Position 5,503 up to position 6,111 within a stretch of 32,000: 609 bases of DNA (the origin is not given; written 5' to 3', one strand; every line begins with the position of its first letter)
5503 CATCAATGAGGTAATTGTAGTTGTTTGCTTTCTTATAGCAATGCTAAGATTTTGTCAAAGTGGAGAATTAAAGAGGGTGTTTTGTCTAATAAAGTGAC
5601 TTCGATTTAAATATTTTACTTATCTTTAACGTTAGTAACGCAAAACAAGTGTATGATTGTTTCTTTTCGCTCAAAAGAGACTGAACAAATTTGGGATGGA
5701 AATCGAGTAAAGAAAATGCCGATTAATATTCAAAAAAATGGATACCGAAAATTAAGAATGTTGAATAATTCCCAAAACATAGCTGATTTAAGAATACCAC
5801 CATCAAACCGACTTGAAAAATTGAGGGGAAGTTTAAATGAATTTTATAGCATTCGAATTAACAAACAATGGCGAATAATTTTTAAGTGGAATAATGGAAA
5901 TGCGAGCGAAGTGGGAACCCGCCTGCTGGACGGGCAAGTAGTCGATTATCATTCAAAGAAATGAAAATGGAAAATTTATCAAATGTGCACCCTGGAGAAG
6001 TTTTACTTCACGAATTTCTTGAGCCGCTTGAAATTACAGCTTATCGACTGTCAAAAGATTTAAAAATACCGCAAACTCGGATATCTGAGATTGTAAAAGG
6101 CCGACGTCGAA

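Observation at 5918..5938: An inverted copy of the same 21-mer is inserted in frame next to the catalytic C-terminus of the HigB toxin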

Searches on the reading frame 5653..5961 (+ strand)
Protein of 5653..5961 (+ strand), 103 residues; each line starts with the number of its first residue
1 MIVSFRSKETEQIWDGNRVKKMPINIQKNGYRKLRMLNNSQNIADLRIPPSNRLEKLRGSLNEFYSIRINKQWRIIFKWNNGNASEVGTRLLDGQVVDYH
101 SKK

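Call 8: search_protein_families(library=pfam, proteins=[window:5653-5961:+])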
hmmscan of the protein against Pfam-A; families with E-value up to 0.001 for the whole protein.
window:5653-5961:+ (103 aa): 1 family
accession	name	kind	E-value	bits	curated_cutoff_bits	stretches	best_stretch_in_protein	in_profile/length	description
PF05015.19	HigB-like_toxin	-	8.9e-24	84.2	27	1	4-86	2-85/91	RelE-like toxin of type II toxin-antitoxin system HigB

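Call 9: find_homologous_proteins(query=window:5653-5961:+)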
Query window:5653-5961:+ (103 aa): 7998 proteins with E <= 0.001 among 8000 candidates; the best 120 are listed.
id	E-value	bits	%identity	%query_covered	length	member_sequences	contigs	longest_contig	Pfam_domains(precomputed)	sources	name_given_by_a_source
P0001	8.9e-62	223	100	100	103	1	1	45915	PF05015.19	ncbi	-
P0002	4.2e-51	189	89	97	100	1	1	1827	PF05015.19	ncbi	-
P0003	4.1e-48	180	87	97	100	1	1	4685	PF05015.19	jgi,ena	-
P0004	2.7e-46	174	83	97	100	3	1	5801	PF05015.19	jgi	jgi:proteic killer suppression protein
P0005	1.2e-43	165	82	97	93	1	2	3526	PF05015.19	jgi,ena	-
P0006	1.9e-43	165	82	97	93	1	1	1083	PF05015.19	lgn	-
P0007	2.0e-43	165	82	97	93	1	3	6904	PF05015.19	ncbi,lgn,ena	-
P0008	2.2e-43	164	80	97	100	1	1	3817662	PF05015.19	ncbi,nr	ncbi:proteic killer suppression protein [Flavobacteriaceae bacterium MAR_2010_188]|nr:proteic killer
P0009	2.3e-43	164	82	97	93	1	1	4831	PF05015.19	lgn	-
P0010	2.7e-43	164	83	97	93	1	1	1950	PF05015.19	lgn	-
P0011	2.8e-43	164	82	97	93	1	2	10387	PF05015.19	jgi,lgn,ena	jgi:proteic killer suppression protein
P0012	4.5e-43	163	81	97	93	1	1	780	PF05015.19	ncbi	-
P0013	6.3e-43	163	82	97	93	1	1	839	PF05015.19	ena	-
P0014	7.9e-43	163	80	97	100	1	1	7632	PF05015.19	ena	-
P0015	1.0e-42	162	79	97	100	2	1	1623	PF05015.19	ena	-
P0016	1.6e-42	162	82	97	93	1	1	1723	PF05015.19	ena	-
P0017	1.6e-42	162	80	97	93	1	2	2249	PF05015.19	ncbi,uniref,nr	ncbi:type II toxin-antitoxin system RelE/ParE family toxin [Psychroflexus sp. CAK57W]|uniref:type II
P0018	1.7e-42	162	81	97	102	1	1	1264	PF05015.19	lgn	-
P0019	1.7e-42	162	80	97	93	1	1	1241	PF05015.19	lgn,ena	-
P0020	1.7e-42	162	81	97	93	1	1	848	PF05015.19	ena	-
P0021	2.0e-42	161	80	97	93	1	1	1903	PF05015.19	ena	-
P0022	3.2e-42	161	80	97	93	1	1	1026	PF05015.19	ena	-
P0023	3.4e-42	161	78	97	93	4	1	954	PF05015.19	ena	-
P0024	3.5e-42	161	79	97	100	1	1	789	PF05015.19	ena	-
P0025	3.7e-42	161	81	97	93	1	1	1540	PF05015.19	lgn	-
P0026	3.7e-42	161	80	97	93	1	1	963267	PF05015.19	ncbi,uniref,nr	ncbi:type II toxin-antitoxin system RelE/ParE family toxin [Mesohalobacter halotolerans]|uniref:Plas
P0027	4.3e-42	160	81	97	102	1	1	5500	PF05015.19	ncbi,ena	-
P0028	4.6e-42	160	80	97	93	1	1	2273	PF05015.19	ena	-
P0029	5.2e-42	160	78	97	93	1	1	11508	PF05015.19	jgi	-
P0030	5.8e-42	160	81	97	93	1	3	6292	PF05015.19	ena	-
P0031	5.9e-42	160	81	97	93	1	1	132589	PF05015.19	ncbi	-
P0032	6.8e-42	160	80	97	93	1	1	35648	PF05015.19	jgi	-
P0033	8.3e-42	159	80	97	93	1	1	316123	PF05015.19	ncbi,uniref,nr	ncbi:type II toxin-antitoxin system RelE/ParE family toxin [Psychroflexus sediminis]|uniref:Proteic 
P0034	1.3e-41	159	79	97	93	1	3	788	PF05015.19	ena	-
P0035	1.3e-41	159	79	97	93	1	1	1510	PF05015.19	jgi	jgi:proteic killer suppression protein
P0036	1.4e-41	159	79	97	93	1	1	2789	PF05015.19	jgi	-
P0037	1.5e-41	159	79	97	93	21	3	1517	PF05015.19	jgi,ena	jgi:proteic killer suppression protein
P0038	1.7e-41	158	80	97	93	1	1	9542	PF05015.19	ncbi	-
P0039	1.7e-41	158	78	97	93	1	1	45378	PF05015.19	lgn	-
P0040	1.8e-41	158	79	97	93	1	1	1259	PF05015.19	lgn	-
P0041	3.0e-41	158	79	97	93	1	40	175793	PF05015.19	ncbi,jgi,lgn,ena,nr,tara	ncbi:MAG: plasmid maintenance system killer family protein [Flavobacteriales bacterium]|nr:plasmid m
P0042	3.9e-41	157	78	97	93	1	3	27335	PF05015.19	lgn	-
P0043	4.2e-41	157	78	97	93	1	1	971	PF05015.19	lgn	-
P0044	5.3e-41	157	79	97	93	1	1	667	PF05015.19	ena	-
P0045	5.5e-41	157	80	97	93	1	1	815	PF05015.19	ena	-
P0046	5.7e-41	157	78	97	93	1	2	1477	PF05015.19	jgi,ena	-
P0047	6.0e-41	157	78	97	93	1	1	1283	PF05015.19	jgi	jgi:proteic killer suppression protein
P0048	6.2e-41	157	78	97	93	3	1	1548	PF05015.19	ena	-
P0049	6.3e-41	157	78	97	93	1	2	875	PF05015.19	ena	-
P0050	7.0e-41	156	78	97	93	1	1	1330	PF05015.19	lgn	-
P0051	7.1e-41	156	78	97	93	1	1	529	PF05015.19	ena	-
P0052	8.6e-41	156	79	97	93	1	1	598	PF05015.19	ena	-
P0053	1.1e-40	156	78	97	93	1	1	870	PF05015.19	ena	-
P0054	1.1e-40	156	77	97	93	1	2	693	PF05015.19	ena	-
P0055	1.1e-40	156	78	97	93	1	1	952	PF05015.19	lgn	-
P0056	1.4e-40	156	86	84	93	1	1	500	PF05015.19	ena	-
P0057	1.7e-40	155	77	97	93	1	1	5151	PF05015.19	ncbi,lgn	ncbi:MAG: type II toxin-antitoxin system RelE/ParE family toxin [Cyclobacteriaceae bacterium]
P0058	1.8e-40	155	77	97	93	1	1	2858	PF05015.19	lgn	-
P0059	2.3e-40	155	78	97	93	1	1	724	PF05015.19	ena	-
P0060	2.4e-40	155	78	97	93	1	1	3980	PF05015.19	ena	-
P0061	2.6e-40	155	78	97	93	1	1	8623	PF05015.19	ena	-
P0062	3.9e-40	154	77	97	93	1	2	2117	PF05015.19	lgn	-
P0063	3.9e-40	154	74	97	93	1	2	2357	PF05015.19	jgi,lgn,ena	-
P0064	4.4e-40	154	77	97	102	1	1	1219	PF05015.19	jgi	-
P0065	5.8e-40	153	75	97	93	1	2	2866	PF05015.19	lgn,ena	-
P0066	6.0e-40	153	76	97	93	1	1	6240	PF05015.19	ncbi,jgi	jgi:proteic killer suppression protein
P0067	6.4e-40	153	77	97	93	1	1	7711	PF05015.19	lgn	-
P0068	7.7e-40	153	78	97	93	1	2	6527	PF05015.19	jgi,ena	jgi:proteic killer suppression protein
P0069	1.1e-39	153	75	97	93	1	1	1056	PF05015.19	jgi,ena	jgi:proteic killer suppression protein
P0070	1.1e-39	153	76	97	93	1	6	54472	PF05015.19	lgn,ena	-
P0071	1.2e-39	153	78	97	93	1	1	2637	PF05015.19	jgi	-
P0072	1.4e-39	152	76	97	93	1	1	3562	PF05015.19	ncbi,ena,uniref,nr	ncbi:plasmid maintenance system killer family protein [Seonamhaeicola sediminis]|uniref:Plasmid main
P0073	1.4e-39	152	76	97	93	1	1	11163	PF05015.19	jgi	-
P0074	1.5e-39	152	76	97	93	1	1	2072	PF05015.19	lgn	-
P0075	1.7e-39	152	75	97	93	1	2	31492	PF05015.19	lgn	-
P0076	1.7e-39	152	74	97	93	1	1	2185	PF05015.19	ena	-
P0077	1.8e-39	152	74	97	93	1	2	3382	PF05015.19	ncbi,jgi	jgi:proteic killer suppression protein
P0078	1.9e-39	152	74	97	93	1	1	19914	PF05015.19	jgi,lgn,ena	-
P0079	1.9e-39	152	77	97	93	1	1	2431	PF05015.19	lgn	-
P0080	2.2e-39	152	76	97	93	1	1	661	PF05015.19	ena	-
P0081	2.7e-39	151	73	97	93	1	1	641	PF05015.19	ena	-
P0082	2.7e-39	151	72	97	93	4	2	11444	PF05015.19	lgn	-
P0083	2.8e-39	151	74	97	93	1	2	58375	PF05015.19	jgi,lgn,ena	jgi:proteic killer suppression protein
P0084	3.1e-39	151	75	97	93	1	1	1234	PF05015.19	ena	-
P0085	3.1e-39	151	76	97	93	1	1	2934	PF05015.19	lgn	-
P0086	3.1e-39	151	76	97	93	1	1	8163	PF05015.19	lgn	-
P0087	3.3e-39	151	77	97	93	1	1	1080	PF05015.19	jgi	-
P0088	3.3e-39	151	74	97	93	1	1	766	PF05015.19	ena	-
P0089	3.4e-39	151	74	97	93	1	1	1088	PF05015.19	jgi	-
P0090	3.4e-39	151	76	97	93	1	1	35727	PF05015.19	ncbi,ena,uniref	ncbi:type II toxin-antitoxin system RelE/ParE family toxin [Maribacter algicola]|uniref:Type II toxi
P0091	4.0e-39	151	75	97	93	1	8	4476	PF05015.19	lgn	-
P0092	4.4e-39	151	76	97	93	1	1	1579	PF05015.19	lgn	-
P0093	4.8e-39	151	76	97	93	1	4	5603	PF05015.19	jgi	jgi:proteic killer suppression protein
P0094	5.7e-39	150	75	97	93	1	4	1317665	PF05015.19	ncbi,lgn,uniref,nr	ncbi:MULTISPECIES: type II toxin-antitoxin system RelE/ParE family toxin [Maribacter]|uniref:Plasmid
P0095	6.2e-39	150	75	97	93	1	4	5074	PF05015.19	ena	-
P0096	6.4e-39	150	73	97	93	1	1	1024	PF05015.19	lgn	-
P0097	6.7e-39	150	75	97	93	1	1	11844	PF05015.19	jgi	-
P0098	6.8e-39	150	75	97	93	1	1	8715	PF05015.19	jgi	-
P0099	7.2e-39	150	74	97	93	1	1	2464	PF05015.19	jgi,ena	-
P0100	8.0e-39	150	75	97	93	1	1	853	PF05015.19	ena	-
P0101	9.5e-39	150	75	97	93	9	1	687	PF05015.19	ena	-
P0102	9.8e-39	150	73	97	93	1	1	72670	PF05015.19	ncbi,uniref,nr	ncbi:type II toxin-antitoxin system RelE/ParE family toxin [Lutibacter sp. B1]|uniref:type II toxin-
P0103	9.9e-39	150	76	97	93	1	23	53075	PF05015.19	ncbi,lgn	-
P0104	1.0e-38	150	72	97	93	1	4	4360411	PF05015.19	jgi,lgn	-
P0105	1.0e-38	149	74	97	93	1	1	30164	PF05015.19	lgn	-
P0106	1.0e-38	149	74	97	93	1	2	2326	PF05015.19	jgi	jgi:proteic killer suppression protein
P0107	1.0e-38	149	75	97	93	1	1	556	PF05015.19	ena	-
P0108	1.1e-38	149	75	97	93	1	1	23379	PF05015.19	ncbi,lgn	ncbi:MAG: type II toxin-antitoxin system RelE/ParE family toxin [Flavobacteriaceae bacterium]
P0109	1.1e-38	149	74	97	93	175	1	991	PF05015.19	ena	-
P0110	1.2e-38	149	74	97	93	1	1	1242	PF05015.19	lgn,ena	-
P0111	1.2e-38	149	75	97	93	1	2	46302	PF05015.19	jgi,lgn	jgi:proteic killer suppression protein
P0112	1.3e-38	149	74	97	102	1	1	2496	PF05015.19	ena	-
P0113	1.3e-38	149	74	97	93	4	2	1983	PF05015.19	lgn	-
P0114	1.4e-38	149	73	97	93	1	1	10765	PF05015.19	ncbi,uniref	ncbi:type II toxin-antitoxin system RelE/ParE family toxin [Maribacter sp. 2304DJ31-5]|uniref:type I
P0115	1.4e-38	149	73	97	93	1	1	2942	PF05015.19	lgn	-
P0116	1.4e-38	149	74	97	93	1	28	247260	PF05015.19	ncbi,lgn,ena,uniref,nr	ncbi:type II toxin-antitoxin system RelE/ParE family toxin [Gelidibacter japonicus]|uniref:type II t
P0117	1.5e-38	149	75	97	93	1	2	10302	PF05015.19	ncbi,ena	-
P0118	1.8e-38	149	74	97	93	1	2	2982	PF05015.19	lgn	-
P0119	1.9e-38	149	75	97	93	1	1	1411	PF05015.19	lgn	-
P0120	1.9e-38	149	75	97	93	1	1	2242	PF05015.19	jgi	jgi:proteic killer suppression protein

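Call 12: find_encoding_contigs(protein=P0008, flank=10000, max_places=3)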
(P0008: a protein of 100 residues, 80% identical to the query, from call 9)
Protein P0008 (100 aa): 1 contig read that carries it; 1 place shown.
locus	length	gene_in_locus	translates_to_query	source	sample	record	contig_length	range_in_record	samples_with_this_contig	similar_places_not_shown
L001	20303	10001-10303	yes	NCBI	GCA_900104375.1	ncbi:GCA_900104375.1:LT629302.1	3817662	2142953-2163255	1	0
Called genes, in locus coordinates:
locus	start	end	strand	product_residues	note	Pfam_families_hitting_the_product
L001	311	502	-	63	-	-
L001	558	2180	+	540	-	PF01019:G_glu_transpept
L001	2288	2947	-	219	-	PF00072:Response_reg, PF04397:LytTR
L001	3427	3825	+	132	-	-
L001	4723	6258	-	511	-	PF07992:Pyr_redox_2 (faint), PF00890:FAD_binding_2 (faint), PF01266:DAO, PF05199:GMC_oxred_C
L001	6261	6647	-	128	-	-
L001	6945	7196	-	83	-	-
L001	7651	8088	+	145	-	PF13302:Acetyltransf_3, PF00583:Acetyltransf_1 (weak)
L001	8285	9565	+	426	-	PF01979:Amidohydro_1, PF07969:Amidohydro_3 (weak)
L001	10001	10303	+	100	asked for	PF05015:HigB-like_toxin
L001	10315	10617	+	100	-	PF01381:HTH_3 (weak)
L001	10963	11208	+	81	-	PF05973:Gp49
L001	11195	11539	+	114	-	PF13744:HTH_37 (weak), PF12844:HTH_19, PF13560:HTH_31 (weak), PF01381:HTH_3, PF13443:HTH_26 (weak)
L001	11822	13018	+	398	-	PF01551:Peptidase_M23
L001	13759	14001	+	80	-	-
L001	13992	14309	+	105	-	PF05016:ParE_toxin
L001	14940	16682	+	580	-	PF07969:Amidohydro_3, PF01979:Amidohydro_1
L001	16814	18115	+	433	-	-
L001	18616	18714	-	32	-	-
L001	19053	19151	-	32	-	-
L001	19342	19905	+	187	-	PF00440:TetR_N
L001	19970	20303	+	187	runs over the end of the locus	-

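Call 13: find_encoding_contigs(protein=P0001, flank=10000, max_places=3)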
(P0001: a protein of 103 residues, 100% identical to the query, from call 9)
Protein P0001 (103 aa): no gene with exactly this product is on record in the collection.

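Call 15: find_encoding_contigs(protein=P0002, flank=5000, max_places=2)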
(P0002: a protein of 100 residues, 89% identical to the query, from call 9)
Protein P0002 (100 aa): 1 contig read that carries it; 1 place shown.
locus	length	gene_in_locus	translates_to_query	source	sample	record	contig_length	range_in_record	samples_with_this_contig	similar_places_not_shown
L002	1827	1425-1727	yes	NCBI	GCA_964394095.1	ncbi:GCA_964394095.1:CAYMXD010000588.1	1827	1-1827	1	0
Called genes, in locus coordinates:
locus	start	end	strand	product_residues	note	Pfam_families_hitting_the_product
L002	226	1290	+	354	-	PF17761:DUF1016_N, PF06250:YhcG_C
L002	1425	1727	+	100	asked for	PF05015:HigB-like_toxin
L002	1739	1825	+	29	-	?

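Call 16: find_encoding_contigs(protein=P0003, flank=5000, max_places=2)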
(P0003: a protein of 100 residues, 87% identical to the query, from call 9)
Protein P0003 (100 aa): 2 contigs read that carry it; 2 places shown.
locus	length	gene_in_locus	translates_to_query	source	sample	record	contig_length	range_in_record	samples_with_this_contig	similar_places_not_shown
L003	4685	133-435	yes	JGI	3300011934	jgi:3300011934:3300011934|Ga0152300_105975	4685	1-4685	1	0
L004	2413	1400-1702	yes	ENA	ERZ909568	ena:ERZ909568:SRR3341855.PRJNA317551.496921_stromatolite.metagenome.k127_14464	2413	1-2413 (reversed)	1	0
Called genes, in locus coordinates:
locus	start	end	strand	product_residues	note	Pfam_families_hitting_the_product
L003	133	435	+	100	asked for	PF05015:HigB-like_toxin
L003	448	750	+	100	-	PF12844:HTH_19 (weak), PF01381:HTH_3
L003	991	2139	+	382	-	PF01497:Peripla_BP_2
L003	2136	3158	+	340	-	PF01032:FecCD, PF00950:ABC-3 (weak)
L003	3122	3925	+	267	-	PF02463:SMC_N (faint), PF00005:ABC_tran, PF13304:AAA_21 (faint)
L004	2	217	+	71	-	?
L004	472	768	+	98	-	PF09907:HigB_toxin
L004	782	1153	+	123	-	-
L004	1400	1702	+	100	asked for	PF05015:HigB-like_toxin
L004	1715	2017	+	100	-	PF12844:HTH_19 (weak), PF01381:HTH_3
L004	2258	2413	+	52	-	?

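Call 17: find_encoding_contigs(protein=P0004, flank=5000, max_places=2)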
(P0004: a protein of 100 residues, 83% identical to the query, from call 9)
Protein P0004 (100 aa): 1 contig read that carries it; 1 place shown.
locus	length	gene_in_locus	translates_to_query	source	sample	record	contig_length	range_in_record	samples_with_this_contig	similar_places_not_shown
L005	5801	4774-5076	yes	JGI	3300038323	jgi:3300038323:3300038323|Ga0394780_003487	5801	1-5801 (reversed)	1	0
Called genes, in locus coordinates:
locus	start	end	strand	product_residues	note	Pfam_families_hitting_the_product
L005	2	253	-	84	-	?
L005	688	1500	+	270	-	-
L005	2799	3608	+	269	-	PF18962:Por_Secre_tail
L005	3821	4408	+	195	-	PF06414:Zeta_toxin (faint), PF13671:AAA_33 (weak)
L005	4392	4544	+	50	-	-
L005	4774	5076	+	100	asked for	PF05015:HigB-like_toxin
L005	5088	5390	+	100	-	PF01381:HTH_3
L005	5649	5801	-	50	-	?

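Call 37: find_encoding_contigs(protein=P0017, flank=3000, max_places=2)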
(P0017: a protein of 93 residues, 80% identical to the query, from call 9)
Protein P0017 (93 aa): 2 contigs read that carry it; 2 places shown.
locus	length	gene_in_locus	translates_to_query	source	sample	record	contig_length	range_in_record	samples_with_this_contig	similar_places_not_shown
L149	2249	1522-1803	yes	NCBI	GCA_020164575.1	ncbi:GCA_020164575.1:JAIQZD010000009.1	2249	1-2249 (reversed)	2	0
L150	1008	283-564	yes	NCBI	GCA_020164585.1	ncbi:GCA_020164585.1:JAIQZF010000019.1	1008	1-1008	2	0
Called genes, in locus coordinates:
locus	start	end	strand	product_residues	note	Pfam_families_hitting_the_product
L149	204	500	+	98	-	PF09907:HigB_toxin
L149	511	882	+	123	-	-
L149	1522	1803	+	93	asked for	PF05015:HigB-like_toxin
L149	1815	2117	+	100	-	PF01381:HTH_3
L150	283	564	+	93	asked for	PF05015:HigB-like_toxin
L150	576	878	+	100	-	PF01381:HTH_3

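Call 38: find_encoding_contigs(protein=P0005, flank=3000, max_places=2)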
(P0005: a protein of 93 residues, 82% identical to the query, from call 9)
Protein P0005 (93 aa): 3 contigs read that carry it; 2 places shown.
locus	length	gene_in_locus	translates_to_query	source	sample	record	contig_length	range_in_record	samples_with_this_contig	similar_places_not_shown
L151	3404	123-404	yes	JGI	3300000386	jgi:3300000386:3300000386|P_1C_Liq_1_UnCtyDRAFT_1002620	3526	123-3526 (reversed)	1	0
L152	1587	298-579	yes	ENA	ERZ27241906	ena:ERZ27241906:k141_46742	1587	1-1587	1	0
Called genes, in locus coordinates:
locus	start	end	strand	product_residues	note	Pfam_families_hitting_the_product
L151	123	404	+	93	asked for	PF05015:HigB-like_toxin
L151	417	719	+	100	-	PF12844:HTH_19 (weak), PF01381:HTH_3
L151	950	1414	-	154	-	PF02590:SPOUT_MTase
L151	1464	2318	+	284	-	PF02749:QRPTase_N, PF01729:QRPTase_C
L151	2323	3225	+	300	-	PF03631:Virul_fac_BrkB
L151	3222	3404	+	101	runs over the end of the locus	?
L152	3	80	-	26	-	?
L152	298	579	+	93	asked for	PF05015:HigB-like_toxin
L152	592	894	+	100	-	PF12844:HTH_19 (weak), PF01381:HTH_3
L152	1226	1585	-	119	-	?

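Call 48: list_cluster_members(proteins=[P0001])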
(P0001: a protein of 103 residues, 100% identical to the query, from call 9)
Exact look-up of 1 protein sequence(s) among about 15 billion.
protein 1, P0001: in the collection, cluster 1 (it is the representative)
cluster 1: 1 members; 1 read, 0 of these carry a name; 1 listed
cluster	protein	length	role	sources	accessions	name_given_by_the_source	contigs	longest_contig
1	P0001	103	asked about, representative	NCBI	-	-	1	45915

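Call 49: search_solved_structures(query=window:5653-5961:+, show_alignments=2)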
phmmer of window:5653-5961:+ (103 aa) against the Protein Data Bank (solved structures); distinct sequences matched with E-value up to 0.001: 1.
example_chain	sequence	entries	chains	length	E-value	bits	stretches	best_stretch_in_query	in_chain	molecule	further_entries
6f8s_B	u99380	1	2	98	2.9e-13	53.3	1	3-83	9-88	Putative Killer protein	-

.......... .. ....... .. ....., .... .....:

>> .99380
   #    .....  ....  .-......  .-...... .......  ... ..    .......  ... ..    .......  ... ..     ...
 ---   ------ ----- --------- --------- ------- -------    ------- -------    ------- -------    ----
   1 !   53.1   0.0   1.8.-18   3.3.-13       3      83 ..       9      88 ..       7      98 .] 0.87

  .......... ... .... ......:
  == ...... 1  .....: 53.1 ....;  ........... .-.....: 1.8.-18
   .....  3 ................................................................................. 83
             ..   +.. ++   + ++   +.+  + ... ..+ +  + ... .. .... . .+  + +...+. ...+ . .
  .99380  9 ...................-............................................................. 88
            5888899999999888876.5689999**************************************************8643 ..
